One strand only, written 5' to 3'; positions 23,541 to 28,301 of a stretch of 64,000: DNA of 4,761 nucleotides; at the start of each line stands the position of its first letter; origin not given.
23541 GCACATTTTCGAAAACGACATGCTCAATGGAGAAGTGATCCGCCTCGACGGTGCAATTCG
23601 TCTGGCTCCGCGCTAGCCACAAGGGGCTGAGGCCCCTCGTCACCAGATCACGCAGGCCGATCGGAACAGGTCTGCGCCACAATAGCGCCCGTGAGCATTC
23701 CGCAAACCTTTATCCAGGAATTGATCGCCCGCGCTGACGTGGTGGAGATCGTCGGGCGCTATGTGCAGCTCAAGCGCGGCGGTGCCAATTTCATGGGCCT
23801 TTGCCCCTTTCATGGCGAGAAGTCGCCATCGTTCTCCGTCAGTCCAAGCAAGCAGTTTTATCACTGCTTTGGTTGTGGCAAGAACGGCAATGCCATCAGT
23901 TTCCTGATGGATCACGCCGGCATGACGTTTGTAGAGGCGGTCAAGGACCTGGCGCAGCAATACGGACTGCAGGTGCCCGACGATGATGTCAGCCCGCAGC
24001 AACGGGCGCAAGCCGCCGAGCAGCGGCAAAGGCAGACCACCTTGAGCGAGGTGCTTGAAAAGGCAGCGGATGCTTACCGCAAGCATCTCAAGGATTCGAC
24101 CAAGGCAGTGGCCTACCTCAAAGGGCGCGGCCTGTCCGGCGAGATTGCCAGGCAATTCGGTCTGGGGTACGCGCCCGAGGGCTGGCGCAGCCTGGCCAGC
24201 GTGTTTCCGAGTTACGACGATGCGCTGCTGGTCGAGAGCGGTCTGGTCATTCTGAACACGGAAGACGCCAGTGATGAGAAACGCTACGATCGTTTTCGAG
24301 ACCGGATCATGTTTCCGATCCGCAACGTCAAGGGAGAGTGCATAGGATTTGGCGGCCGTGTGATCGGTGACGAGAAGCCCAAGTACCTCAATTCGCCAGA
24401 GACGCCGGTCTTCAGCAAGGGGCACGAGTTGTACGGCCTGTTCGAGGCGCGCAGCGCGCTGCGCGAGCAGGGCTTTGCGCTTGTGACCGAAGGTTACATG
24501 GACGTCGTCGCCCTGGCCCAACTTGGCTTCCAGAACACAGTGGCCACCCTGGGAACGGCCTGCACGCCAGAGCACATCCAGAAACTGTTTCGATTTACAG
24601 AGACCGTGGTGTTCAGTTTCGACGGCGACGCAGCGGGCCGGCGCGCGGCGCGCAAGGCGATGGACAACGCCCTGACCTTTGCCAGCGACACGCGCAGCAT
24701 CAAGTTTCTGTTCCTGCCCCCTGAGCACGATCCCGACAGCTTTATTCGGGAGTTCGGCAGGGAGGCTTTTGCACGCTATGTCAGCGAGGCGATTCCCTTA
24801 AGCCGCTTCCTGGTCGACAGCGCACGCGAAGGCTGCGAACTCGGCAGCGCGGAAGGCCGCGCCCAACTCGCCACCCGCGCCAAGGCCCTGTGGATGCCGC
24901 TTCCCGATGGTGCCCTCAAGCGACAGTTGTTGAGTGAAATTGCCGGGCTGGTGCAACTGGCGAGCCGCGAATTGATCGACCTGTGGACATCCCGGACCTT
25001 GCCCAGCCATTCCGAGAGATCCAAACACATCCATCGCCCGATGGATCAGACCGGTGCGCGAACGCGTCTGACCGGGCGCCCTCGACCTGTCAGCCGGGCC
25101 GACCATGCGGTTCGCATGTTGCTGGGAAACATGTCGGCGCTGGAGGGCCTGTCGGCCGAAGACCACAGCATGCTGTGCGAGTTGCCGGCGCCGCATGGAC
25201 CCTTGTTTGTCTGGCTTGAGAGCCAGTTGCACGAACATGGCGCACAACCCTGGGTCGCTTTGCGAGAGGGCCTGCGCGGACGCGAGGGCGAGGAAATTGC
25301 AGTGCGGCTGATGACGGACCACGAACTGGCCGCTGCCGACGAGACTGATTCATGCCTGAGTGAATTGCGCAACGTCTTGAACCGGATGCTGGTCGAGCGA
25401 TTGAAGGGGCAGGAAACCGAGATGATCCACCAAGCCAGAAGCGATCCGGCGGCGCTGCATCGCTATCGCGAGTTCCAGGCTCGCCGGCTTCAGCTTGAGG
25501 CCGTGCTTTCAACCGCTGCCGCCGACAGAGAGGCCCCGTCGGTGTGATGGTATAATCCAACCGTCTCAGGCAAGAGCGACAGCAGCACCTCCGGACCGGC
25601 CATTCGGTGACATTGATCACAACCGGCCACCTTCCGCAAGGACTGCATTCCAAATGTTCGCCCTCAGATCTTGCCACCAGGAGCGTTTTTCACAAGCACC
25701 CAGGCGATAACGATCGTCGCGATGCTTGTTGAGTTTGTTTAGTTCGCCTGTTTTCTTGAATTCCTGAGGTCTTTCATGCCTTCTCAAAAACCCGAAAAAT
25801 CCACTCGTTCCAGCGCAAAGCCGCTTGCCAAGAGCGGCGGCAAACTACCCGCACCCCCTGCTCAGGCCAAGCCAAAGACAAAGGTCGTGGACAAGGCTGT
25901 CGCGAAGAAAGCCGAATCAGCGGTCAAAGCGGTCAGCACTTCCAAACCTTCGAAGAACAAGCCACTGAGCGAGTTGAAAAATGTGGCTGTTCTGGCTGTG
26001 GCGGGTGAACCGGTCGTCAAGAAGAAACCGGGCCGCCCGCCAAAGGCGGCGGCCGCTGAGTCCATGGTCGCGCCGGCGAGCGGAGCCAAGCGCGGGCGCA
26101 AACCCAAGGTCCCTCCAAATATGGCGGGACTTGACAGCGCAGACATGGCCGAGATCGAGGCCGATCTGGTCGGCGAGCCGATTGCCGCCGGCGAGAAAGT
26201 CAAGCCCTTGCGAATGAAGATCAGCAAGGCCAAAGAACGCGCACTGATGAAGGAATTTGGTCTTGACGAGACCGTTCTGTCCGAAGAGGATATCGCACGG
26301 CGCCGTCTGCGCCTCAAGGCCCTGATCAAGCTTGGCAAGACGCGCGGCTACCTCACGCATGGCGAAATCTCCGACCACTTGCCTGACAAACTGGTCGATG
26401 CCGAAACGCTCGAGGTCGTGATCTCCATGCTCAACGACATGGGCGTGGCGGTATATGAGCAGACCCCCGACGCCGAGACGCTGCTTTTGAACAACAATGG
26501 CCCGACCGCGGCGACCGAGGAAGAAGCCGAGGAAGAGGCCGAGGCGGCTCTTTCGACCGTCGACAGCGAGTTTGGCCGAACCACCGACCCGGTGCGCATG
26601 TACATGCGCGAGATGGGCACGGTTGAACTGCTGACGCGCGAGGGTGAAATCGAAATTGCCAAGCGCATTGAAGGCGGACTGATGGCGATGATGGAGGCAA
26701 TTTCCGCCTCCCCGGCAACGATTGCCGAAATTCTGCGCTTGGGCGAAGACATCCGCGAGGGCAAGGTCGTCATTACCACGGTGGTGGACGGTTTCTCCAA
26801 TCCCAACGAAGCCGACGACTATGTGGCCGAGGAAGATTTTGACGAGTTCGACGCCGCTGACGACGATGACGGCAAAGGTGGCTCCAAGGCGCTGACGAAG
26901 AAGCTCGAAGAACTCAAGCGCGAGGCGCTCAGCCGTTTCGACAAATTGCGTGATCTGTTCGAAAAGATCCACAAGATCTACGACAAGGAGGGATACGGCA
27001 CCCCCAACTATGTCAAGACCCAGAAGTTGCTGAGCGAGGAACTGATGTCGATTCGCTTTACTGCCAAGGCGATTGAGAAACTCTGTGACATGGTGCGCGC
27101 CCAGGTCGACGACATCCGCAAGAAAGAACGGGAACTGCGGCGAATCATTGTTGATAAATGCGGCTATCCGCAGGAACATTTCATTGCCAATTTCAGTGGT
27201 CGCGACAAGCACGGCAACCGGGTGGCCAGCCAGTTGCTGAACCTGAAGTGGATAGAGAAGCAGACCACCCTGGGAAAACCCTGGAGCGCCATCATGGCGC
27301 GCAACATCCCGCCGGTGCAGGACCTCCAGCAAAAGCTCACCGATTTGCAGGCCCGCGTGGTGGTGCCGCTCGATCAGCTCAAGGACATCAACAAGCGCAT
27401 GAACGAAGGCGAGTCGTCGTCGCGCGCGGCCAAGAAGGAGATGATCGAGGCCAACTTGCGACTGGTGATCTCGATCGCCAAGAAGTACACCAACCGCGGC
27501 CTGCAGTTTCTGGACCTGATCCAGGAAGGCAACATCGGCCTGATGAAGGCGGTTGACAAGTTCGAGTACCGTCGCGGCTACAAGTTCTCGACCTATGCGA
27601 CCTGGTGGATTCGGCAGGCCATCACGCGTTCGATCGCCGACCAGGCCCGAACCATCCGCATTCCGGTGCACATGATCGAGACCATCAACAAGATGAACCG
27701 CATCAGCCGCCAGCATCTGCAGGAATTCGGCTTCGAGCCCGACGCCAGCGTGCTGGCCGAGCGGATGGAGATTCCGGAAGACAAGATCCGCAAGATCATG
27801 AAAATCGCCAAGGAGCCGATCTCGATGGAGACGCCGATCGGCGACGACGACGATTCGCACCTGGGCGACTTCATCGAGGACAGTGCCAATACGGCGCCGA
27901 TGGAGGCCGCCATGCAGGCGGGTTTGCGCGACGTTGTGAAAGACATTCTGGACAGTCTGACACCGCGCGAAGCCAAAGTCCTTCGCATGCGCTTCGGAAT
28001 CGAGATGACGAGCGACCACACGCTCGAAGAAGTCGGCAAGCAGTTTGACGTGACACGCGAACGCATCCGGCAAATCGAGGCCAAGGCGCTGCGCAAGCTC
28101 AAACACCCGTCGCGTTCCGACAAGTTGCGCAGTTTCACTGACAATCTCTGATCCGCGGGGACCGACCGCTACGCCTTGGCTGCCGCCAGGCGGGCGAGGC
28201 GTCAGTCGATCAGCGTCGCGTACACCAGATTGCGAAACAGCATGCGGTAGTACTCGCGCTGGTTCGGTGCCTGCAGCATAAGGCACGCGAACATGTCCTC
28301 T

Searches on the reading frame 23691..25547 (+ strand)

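Call 66: search_protein_families(library=pfam, proteins=[window:23691-25547:+], max_evalue=0.00001)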
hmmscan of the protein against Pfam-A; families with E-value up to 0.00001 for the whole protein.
window:23691-25547:+ (618 aa): 6 families
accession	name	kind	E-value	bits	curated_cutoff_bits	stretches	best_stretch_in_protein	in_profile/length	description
PF01807.25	Zn_ribbon_DnaG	-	4.1e-39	132.8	24.9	1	4-98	2-96/98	CHC2 zinc finger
PF08275.17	DNAG_N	-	3.3e-38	131.1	26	1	129-253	2-127/128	DNA primase catalytic core, N-terminal domain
PF13155.12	Toprim_2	-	7.6e-18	65.1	22.1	1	265-352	2-88/88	Toprim-like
PF13662.12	Toprim_4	-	6.2e-16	58.8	25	1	263-326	3-73/85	Toprim domain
PF01751.28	Toprim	-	6.9e-12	45.8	23.1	1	264-328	3-81/96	Toprim domain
PF10410.14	DnaB_bind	-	2.8e-09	37.5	20.6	1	371-423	1-53/56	DnaB-helicase binding domain of primase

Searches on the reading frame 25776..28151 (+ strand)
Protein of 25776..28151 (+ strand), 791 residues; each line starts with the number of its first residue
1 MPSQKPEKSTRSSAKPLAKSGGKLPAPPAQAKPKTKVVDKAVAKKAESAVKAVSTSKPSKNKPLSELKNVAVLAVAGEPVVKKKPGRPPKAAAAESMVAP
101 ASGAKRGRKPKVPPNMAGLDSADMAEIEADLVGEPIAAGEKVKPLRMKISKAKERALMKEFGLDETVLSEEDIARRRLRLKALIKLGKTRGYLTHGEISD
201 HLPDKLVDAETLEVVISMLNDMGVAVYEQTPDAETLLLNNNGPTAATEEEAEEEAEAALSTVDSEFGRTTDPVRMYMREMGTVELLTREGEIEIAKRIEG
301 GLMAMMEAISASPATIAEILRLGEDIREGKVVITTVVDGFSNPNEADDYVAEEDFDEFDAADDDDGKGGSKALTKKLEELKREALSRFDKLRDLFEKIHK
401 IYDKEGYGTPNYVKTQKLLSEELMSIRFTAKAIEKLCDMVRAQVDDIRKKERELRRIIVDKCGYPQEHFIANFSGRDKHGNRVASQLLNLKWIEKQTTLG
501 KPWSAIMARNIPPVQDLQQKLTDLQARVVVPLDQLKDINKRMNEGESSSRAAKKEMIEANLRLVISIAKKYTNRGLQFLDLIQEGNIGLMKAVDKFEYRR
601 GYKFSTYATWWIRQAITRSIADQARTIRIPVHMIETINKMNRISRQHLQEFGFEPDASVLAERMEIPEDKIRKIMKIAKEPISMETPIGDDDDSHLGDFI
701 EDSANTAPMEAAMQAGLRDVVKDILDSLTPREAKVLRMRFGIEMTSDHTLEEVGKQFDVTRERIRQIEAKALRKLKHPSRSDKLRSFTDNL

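Call 66: search_protein_families(library=pfam, proteins=[window:25776-28151:+], max_evalue=0.00001)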
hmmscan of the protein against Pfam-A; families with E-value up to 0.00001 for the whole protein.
window:25776-28151:+ (791 aa): 6 families
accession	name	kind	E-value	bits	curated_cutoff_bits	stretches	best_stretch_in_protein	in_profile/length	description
PF04546.19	Sigma70_ner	-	1.2e-50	172.8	29.7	1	313-525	2-210/210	Sigma-70, non-essential region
PF04539.22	Sigma70_r3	-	1.2e-24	86.7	25.3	1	635-710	1-76/78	Sigma-70 region 3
PF03979.19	Sigma70_r1_1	-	3.9e-24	84.9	22.5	1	179-254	6-80/81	Sigma-70 factor, region 1.1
PF04542.20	Sigma70_r2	-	9.7e-24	83.4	24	1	556-626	1-71/71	Sigma-70 region 2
PF04545.22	Sigma70_r4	-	2.2e-19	69.1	24.1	1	725-777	2-50/50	Sigma-70, region 4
PF00140.25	Sigma70_r1_2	-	1.4e-12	47.8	22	1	271-302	1-32/34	Sigma-70 factor, region 1.2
